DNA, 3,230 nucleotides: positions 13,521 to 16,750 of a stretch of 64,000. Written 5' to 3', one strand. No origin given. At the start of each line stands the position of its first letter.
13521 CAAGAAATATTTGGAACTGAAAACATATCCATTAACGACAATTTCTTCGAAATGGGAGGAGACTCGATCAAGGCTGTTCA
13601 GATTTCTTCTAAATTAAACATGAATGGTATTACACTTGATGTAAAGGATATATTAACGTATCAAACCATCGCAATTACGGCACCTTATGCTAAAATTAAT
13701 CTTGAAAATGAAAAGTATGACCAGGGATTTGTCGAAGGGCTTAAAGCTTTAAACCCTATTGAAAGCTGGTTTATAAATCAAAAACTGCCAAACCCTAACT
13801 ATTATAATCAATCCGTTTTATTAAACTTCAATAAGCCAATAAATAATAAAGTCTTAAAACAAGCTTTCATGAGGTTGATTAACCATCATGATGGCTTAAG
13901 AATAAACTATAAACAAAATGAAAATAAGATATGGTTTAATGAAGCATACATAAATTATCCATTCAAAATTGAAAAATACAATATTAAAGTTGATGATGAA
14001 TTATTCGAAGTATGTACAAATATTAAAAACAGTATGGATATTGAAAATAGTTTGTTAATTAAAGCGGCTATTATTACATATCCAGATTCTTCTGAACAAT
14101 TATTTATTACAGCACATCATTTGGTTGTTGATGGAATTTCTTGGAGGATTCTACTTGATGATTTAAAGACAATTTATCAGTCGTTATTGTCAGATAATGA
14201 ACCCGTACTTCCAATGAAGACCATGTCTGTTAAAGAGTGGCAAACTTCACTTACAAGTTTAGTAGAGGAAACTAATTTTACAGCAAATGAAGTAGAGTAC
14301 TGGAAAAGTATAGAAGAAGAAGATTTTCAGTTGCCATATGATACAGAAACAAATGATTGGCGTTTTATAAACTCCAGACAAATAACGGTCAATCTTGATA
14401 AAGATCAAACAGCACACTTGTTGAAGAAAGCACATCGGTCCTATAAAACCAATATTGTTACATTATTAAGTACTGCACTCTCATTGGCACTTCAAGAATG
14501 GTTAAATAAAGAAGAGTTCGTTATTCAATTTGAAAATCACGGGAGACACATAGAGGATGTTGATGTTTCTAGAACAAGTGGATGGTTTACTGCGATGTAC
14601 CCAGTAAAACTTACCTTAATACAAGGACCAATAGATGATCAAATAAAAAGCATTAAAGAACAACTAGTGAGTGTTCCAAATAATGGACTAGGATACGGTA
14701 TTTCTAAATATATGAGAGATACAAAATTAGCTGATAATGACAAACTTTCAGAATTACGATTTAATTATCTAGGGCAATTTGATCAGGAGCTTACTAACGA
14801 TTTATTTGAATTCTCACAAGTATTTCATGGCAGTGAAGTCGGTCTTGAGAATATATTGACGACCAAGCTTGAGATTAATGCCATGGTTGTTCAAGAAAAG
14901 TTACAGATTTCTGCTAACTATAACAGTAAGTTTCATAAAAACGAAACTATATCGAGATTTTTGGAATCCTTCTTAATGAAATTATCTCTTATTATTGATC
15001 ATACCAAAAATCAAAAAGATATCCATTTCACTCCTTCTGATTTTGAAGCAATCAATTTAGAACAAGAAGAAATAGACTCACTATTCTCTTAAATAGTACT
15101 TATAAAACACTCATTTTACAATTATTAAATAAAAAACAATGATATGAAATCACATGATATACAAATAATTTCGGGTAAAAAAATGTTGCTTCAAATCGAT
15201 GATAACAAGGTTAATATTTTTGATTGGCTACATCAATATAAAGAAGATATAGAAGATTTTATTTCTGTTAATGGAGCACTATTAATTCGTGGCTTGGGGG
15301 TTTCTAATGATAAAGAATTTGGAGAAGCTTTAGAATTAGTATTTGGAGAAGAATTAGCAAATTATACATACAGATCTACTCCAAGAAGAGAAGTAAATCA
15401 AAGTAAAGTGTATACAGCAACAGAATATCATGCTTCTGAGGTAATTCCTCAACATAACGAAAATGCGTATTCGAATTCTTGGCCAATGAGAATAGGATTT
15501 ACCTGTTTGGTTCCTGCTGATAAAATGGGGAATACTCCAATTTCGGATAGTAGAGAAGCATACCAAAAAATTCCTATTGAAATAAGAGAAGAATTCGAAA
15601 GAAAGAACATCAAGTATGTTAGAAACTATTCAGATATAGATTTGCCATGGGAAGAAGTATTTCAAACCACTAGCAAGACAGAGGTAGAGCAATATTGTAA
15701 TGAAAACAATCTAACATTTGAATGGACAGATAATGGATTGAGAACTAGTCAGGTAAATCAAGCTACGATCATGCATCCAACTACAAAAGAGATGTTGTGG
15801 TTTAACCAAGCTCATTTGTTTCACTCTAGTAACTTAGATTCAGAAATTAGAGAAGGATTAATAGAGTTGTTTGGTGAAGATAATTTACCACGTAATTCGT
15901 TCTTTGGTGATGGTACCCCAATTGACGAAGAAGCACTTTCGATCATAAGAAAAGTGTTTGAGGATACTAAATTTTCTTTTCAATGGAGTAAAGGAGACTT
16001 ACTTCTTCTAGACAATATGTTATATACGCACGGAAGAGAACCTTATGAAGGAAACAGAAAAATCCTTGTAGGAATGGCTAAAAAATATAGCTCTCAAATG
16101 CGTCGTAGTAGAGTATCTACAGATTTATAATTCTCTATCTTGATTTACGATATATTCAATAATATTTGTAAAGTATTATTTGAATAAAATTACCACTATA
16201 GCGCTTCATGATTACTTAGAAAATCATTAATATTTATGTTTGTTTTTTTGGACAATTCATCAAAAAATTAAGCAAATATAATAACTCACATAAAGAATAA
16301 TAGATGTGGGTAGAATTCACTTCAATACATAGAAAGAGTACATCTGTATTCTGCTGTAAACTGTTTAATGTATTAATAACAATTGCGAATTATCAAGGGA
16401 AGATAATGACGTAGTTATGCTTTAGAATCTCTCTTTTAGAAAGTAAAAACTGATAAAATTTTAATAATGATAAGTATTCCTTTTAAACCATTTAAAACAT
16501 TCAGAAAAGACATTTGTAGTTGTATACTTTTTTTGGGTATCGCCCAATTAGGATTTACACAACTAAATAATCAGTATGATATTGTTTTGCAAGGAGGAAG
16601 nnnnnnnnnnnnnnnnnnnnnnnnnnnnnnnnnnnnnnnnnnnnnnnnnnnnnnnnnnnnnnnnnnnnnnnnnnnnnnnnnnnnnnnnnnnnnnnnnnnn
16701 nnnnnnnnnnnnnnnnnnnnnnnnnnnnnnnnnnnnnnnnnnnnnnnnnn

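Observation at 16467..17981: Secreted D-aminoacylase-like hydrolase embedded beside the acyl-D-Asn module: a non-ClbP maturation or deacylation step?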

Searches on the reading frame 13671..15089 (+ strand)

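Call 31: search_protein_families(library=pfam, proteins=[window:13671-15089:+], max_evalue=0.0001)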
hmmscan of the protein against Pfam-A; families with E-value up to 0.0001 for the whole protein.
window:13671-15089:+ (473 aa): 1 family
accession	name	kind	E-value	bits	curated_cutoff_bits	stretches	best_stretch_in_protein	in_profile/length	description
PF00668.25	Condensation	-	2.2e-69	234.8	30.6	1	27-460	7-452/456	Condensation domain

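Call 32: search_protein_families(library=ncbifam, proteins=[window:13671-15089:+], max_evalue=0.0001)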
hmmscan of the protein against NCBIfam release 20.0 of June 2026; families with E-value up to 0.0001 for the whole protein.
window:13671-15089:+ (473 aa): 3 families
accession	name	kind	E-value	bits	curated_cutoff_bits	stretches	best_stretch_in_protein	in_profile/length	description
NF004282.0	PRK05691.1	subfamily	6.4e-97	324.5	4090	1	12-471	2779-3247/4334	non-ribosomal peptide synthase/polyketide synthase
TIGR01720.1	NRPS-para261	subfamily_domain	2.1e-39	134.9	74.2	1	321-471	2-155/155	non-ribosomal peptide synthase domain TIGR01720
NF047350.1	aureusi_NRPS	equivalog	1.5e-07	28.7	2500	1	40-286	1012-1246/2373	aureusimine non-ribosomal peptide synthetase AusA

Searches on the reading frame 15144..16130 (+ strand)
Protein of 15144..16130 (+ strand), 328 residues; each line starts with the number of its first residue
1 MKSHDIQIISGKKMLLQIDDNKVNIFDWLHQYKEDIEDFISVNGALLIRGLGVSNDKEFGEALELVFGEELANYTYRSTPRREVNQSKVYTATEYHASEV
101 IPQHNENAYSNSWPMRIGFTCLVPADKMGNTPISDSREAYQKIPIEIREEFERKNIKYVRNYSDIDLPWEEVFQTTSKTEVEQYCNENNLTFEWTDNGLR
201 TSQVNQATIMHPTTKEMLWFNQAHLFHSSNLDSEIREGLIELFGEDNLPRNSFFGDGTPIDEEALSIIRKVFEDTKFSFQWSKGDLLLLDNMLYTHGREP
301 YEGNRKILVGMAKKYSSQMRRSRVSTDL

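Call 6: search_protein_families(library=pfam, proteins=[window:15144-16130:+])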
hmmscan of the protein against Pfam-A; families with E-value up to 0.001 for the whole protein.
window:15144-16130:+ (328 aa): 1 family
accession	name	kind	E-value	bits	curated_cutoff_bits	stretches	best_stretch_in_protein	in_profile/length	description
PF02668.22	TauD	-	7.1e-36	124.9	27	1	22-310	13-265/267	Taurine catabolism dioxygenase TauD, TfdA family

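Call 7: search_protein_families(library=ncbifam, proteins=[window:15144-16130:+])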
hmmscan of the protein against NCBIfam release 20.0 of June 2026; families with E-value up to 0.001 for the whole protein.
window:15144-16130:+ (328 aa): 3 families
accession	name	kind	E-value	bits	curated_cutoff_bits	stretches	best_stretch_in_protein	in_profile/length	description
TIGR02410.1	carnitine_TMLD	equivalog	9.5e-05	22.1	268.3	0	270-307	304-343/362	trimethyllysine dioxygenase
NF043003.1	ClavSyn_CS1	equivalog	0.00014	21.5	450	0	257-302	228-273/312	clavaminate synthase Cs1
NF041363.1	GntD_guanitoxin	equivalog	0.00062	19.1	345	0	259-303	264-308/341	guanitoxin biosynthesis L-enduracididine beta-hydroxylase GntD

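Call 50: find_homologous_proteins(query=window:15144-16130:+)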
Query window:15144-16130:+ (328 aa): 3369 proteins with E <= 0.001 among 4603 candidates; the best 120 are listed.
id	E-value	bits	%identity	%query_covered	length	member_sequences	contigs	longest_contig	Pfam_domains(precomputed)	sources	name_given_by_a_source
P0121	4.8e-221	750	100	100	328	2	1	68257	PF02668.23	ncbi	-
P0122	9.9e-193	657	87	99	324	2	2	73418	PF02668.23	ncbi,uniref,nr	ncbi:TauD/TfdA family dioxygenase [Aquimarina mytili]|uniref:TauD/TfdA family dioxygenase n=1 Tax=Aq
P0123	8.0e-178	608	81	97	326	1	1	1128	PF02668.23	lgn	-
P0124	4.4e-159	547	73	97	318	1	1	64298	PF02668.23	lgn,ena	-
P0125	2.2e-157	541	72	96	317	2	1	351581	PF02668.23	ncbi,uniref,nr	ncbi:TauD/TfdA family dioxygenase [Flavobacterium jejuense]|uniref:TauD/TfdA family dioxygenase n=1 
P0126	4.1e-156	537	74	97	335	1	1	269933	PF02668.23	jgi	jgi:hypothetical protein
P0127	4.5e-154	530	72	96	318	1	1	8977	PF02668.23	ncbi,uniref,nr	ncbi:TauD/TfdA family dioxygenase [Niastella populi]|uniref:Taurine catabolism dioxygenase TauD n=1 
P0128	1.8e-152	525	71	96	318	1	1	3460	PF02668.23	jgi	jgi:hypothetical protein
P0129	2.5e-152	525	71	96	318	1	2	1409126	PF02668.23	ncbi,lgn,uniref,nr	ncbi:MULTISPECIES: TauD/TfdA family dioxygenase [Flavobacterium]|uniref:TauD/TfdA family dioxygenase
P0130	5.9e-152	523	71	96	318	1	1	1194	PF02668.23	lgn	-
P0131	6.8e-152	523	71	95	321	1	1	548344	PF02668.23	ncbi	-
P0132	8.0e-152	523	72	96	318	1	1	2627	PF02668.23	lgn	-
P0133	1.2e-151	522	71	96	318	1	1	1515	PF02668.23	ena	-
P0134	1.9e-151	522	71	96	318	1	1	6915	PF02668.23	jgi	jgi:hypothetical protein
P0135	2.0e-151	522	71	96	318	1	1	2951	PF02668.23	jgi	jgi:hypothetical protein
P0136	3.5e-151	521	71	96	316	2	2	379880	PF02668.23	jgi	jgi:alpha-ketoglutarate-dependent taurine dioxygenase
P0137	4.5e-151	521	68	96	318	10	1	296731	PF02668.23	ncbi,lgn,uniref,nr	ncbi:Taurine dioxygenase, alpha-ketoglutarate-dependent [Chryseobacterium taeanense]|uniref:Taurine 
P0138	1.0e-150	519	71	95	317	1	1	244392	PF02668.23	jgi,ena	jgi:alpha-ketoglutarate-dependent taurine dioxygenase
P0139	3.0e-149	515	73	88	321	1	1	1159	PF02668.23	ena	-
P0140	1.2e-148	512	73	92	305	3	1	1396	PF02668.23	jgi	jgi:alpha-ketoglutarate-dependent taurine dioxygenase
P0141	1.4e-148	512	68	96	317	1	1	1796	PF02668.23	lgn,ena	-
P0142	2.2e-146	505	68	96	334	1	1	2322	PF02668.23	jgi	jgi:alpha-ketoglutarate-dependent taurine dioxygenase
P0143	1.2e-145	503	70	97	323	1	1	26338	PF02668.23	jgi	jgi:alpha-ketoglutarate-dependent taurine dioxygenase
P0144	1.2e-145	503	68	95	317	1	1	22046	PF02668.23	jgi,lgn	jgi:alpha-ketoglutarate-dependent taurine dioxygenase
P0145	1.4e-145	502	68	96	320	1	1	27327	PF02668.23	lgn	-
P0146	4.7e-145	501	68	96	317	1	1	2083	PF02668.23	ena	-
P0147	7.0e-145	500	68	97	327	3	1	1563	PF02668.23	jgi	-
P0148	7.6e-145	500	70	95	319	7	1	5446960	PF02668.23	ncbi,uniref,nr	ncbi:TauD/TfdA family dioxygenase [Flavobacterium sp. F-65]|uniref:TauD/TfdA family dioxygenase n=1 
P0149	1.2e-144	499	66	97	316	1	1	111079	PF02668.23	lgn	-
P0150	2.7e-144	498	66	97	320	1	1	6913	PF02668.23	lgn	-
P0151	6.4e-144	497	67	97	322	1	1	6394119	PF02668.23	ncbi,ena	-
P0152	1.1e-143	496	67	97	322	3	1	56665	PF02668.23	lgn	-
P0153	1.6e-143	496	66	96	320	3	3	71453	PF02668.23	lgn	-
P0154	3.0e-143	495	67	96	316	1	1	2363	PF02668.23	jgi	jgi:alpha-ketoglutarate-dependent taurine dioxygenase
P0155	1.1e-142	493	66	97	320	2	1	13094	PF02668.23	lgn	-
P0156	2.5e-142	492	66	97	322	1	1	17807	PF02668.23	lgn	-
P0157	3.0e-142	491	67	97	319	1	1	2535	PF02668.23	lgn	-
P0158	4.1e-141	488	64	97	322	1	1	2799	PF02668.23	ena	-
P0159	4.2e-141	488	65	97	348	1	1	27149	PF02668.23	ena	-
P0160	4.8e-141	488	67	94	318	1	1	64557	PF02668.23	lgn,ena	-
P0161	1.9e-140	486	68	94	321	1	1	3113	PF02668.23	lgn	-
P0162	2.5e-140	485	66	97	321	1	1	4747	PF02668.23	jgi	jgi:alpha-ketoglutarate-dependent taurine dioxygenase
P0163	3.6e-140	485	65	96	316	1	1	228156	PF02668.23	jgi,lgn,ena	-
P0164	6.4e-140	484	65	96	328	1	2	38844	PF02668.23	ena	-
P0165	1.3e-139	483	65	96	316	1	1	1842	PF02668.23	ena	-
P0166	1.8e-139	482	66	97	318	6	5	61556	PF02668.23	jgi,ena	-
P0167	3.1e-139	482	67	96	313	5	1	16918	PF02668.23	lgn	-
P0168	1.1e-138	480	64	97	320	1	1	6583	PF02668.23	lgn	-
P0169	1.8e-138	479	65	95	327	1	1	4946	PF02668.23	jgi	jgi:alpha-ketoglutarate-dependent taurine dioxygenase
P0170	1.9e-138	479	63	97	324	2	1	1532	PF02668.23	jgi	-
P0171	2.4e-138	479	65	95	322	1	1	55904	PF02668.23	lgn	-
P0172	5.5e-138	478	65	97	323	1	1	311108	PF02668.23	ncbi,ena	-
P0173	6.6e-138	477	66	95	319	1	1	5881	PF02668.23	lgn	-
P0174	1.3e-137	476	66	94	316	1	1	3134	PF02668.23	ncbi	-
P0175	1.3e-137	476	65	96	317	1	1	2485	PF02668.23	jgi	jgi:alpha-ketoglutarate-dependent taurine dioxygenase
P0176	1.7e-137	476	66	92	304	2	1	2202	PF02668.23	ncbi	-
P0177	2.1e-137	476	67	91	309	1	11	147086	PF02668.23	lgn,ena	-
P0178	2.4e-137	475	65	96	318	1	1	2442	PF02668.23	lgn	-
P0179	7.4e-137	474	65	95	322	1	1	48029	PF02668.23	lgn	-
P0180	3.3e-136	472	63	95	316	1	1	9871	PF02668.23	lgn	-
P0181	7.0e-136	471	64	97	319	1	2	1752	PF02668.23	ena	-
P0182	7.7e-136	470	64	96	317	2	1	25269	PF02668.23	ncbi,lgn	ncbi:MAG: TauD/TfdA family dioxygenase [Bacteroidota bacterium]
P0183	9.3e-136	470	64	96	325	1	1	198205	PF02668.23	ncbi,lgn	-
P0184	9.6e-136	470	63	97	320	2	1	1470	PF02668.23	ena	-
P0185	6.1e-135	468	63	98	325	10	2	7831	PF02668.23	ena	-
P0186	1.3e-134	466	65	94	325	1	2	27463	PF02668.23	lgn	-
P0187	1.3e-134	466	63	97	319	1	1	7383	PF02668.23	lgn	-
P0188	2.7e-134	465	63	96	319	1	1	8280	PF02668.23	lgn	-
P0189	2.9e-134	465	65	95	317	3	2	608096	PF02668.23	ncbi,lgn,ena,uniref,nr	ncbi:TauD/TfdA family dioxygenase [Pedobacter sp. MR22-3]|uniref:TauD/TfdA family dioxygenase n=1 Ta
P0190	4.1e-134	465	63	96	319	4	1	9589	PF02668.23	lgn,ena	-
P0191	4.4e-134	465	63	96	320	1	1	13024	PF02668.23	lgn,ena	-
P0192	6.0e-134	464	63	96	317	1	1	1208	PF02668.23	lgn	-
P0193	7.0e-134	464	63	96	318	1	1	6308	PF02668.23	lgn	-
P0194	1.1e-133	463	64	96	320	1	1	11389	PF02668.23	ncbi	ncbi:MAG: TauD/TfdA family dioxygenase [Bacteroidota bacterium]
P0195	1.6e-133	463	63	96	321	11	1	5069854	PF02668.23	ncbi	-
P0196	1.7e-133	463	61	97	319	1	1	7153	PF02668.23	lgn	-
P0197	2.0e-133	463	65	93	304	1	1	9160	PF02668.23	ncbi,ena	-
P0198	2.3e-133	462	61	98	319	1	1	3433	PF02668.23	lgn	-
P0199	3.2e-133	462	63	96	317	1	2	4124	PF02668.23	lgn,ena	-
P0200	3.3e-132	459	62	96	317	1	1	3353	PF02668.23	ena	-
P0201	4.2e-132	458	61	99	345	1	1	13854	PF02668.23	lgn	-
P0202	7.9e-132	457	65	96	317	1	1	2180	PF02668.23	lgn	-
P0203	8.8e-132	457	60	97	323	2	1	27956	PF02668.23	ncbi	-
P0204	2.3e-131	456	62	96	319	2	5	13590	PF02668.23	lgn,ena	-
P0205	5.2e-131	455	62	99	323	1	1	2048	PF02668.23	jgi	-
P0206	1.0e-130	454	61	96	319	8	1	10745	PF02668.23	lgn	-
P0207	3.2e-130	452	62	96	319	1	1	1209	PF02668.23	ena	-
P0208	4.1e-130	452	61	97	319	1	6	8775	PF02668.23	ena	-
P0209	6.5e-130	451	61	95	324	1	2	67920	PF02668.23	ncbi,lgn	ncbi:MAG: TauD/TfdA family dioxygenase [Bacteroidota bacterium]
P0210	9.1e-129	447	61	96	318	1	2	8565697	PF02668.23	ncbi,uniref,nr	ncbi:TauD/TfdA family dioxygenase [Chitinophaga nivalis]|uniref:TauD/TfdA family dioxygenase n=1 Tax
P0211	1.9e-128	446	60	96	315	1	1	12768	PF02668.23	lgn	-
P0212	1.9e-128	446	61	97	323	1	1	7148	PF02668.23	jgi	-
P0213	3.8e-128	445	60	97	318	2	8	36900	PF02668.23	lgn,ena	-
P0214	4.6e-128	445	64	93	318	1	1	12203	PF02668.23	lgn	-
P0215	1.3e-127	443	61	97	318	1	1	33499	PF02668.23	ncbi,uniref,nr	ncbi:TauD/TfdA family dioxygenase [Tenacibaculum piscium]|uniref:TauD/TfdA family dioxygenase n=1 Ta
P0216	3.1e-127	442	59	97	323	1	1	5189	PF02668.23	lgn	-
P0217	9.1e-127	441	59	97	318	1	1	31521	PF02668.23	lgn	-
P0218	3.4e-126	439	60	95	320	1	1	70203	PF02668.23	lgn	-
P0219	3.5e-126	439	58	97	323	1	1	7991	PF02668.23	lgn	-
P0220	1.1e-125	437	60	91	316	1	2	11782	PF02668.23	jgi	jgi:alpha-ketoglutarate-dependent taurine dioxygenase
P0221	2.1e-125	436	59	95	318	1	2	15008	PF02668.23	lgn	-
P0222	1.9e-123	430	59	95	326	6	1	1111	PF02668.23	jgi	jgi:alpha-ketoglutarate-dependent taurine dioxygenase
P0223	7.0e-123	428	56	98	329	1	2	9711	PF02668.23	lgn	-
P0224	7.4e-123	428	57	95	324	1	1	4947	PF02668.23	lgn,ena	-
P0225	2.7e-122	426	57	95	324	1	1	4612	PF02668.23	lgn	-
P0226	2.8e-122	426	58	96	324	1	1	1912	PF02668.23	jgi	jgi:alpha-ketoglutarate-dependent taurine dioxygenase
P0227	3.4e-122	426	61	91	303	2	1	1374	PF02668.23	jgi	-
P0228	6.2e-122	425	58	96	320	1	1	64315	PF02668.23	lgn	-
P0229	8.1e-122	424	57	95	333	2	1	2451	PF02668.23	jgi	-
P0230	2.2e-121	423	57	96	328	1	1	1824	PF02668.23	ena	-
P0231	2.3e-121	423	56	97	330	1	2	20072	PF02668.23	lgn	-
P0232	2.5e-121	423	70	78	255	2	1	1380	PF02668.23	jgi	jgi:alpha-ketoglutarate-dependent taurine dioxygenase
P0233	7.2e-121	421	56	95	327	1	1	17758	PF02668.23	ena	-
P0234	1.5e-120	420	59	89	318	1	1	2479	PF02668.23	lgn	-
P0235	1.6e-120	420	59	94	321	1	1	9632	PF02668.23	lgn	-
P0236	2.3e-120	420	59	95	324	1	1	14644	PF02668.23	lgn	-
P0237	2.5e-120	420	58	94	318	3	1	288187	PF02668.23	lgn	-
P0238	3.6e-120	419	57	93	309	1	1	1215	PF02668.23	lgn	-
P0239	4.2e-120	419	58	94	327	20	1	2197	PF02668.23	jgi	-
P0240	4.7e-120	419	58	95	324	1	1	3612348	PF02668.23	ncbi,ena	-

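Call 51: find_encoding_contigs(protein=P0125, flank=10000, max_places=1)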
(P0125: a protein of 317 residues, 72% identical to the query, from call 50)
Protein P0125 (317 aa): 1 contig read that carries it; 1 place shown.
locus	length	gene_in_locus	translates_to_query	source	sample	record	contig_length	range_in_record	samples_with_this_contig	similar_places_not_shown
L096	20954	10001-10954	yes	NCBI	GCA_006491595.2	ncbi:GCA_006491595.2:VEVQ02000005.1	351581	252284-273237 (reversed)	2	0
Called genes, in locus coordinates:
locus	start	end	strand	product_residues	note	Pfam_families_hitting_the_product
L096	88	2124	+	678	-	PF13424:TPR_12 (faint), PF07719:TPR_2 (faint), PF02518:HATPase_c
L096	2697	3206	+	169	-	PF02357:NusG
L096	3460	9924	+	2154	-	PF00501:AMP-binding, PF00550:PP-binding, PF00668:Condensation, PF00501:AMP-binding, PF13193:AMP-binding_C (weak), PF00550:PP-binding, PF00668:Condensation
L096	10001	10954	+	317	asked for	PF02668:TauD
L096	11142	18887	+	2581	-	PF00668:Condensation, PF00501:AMP-binding, PF13193:AMP-binding_C, PF00550:PP-binding, PF00668:Condensation, PF00501:AMP-binding, PF00550:PP-binding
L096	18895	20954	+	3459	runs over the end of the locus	PF00109:ketoacyl-synt, PF02801:Ketoacyl-synt_C, PF16197:KAsynt_C_assoc, PF00698:Acyl_transf_1, PF22336:RhiE-like_linker, PF22621:CurL-like_PKS_C, PF21394:Beta-ketacyl_N, PF08659:KR, +6 more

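Call 52: find_encoding_contigs(protein=P0124, flank=10000, max_places=1)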
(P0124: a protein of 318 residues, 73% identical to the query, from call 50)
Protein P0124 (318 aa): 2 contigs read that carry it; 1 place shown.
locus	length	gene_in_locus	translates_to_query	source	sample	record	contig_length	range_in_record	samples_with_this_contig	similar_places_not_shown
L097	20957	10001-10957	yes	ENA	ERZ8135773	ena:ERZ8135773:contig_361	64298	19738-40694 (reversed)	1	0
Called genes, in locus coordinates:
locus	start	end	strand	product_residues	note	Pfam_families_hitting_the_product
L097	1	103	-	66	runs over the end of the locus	PF13333:rve_2, PF13683:rve_3 (weak)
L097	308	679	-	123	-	PF00665:rve (weak)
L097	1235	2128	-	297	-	PF12762:DDE_Tnp_IS1595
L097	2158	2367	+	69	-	-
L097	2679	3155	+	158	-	PF02357:NusG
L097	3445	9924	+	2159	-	PF00501:AMP-binding, PF00550:PP-binding, PF00668:Condensation, PF00501:AMP-binding, PF13193:AMP-binding_C (weak), PF00550:PP-binding, PF00668:Condensation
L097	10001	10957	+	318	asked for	PF02668:TauD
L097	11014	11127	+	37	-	-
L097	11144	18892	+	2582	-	PF00668:Condensation, PF00501:AMP-binding, PF13193:AMP-binding_C, PF00550:PP-binding, PF00668:Condensation, PF00668:Condensation, PF00501:AMP-binding, PF00550:PP-binding, +2 more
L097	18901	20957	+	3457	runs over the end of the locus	PF00109:ketoacyl-synt, PF02801:Ketoacyl-synt_C, PF16197:KAsynt_C_assoc, PF00698:Acyl_transf_1, PF22336:RhiE-like_linker, PF22621:CurL-like_PKS_C, PF21394:Beta-ketacyl_N, PF08659:KR, +5 more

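Call 53: find_encoding_contigs(protein=P0126, flank=10000, max_places=1)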
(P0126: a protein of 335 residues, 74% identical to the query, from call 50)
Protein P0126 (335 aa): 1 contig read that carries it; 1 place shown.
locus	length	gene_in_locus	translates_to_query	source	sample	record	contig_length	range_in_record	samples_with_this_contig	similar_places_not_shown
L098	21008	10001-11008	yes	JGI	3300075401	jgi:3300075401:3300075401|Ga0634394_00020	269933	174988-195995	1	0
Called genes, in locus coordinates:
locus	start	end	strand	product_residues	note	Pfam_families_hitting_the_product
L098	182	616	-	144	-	PF01382:Avidin (weak)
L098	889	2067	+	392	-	PF14294:DUF4372, PF01609:DDE_Tnp_1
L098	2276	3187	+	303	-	-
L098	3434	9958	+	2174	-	PF00501:AMP-binding, PF00550:PP-binding, PF00668:Condensation, PF00501:AMP-binding, PF13193:AMP-binding_C (weak), PF00550:PP-binding, PF00668:Condensation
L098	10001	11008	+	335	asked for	PF02668:TauD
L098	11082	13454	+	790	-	PF12704:MacB_PCD, PF02687:FtsX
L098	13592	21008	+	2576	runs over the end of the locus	PF00668:Condensation, PF00501:AMP-binding, PF00550:PP-binding, PF00668:Condensation, PF00501:AMP-binding, PF13193:AMP-binding_C, PF00550:PP-binding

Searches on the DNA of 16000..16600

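Call 65: search_rna_families(source=window, start=16000, end=16600, threshold=evalue, max_evalue=1)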
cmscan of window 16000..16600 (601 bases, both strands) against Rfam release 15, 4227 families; matches with E-value up to 1: 0.
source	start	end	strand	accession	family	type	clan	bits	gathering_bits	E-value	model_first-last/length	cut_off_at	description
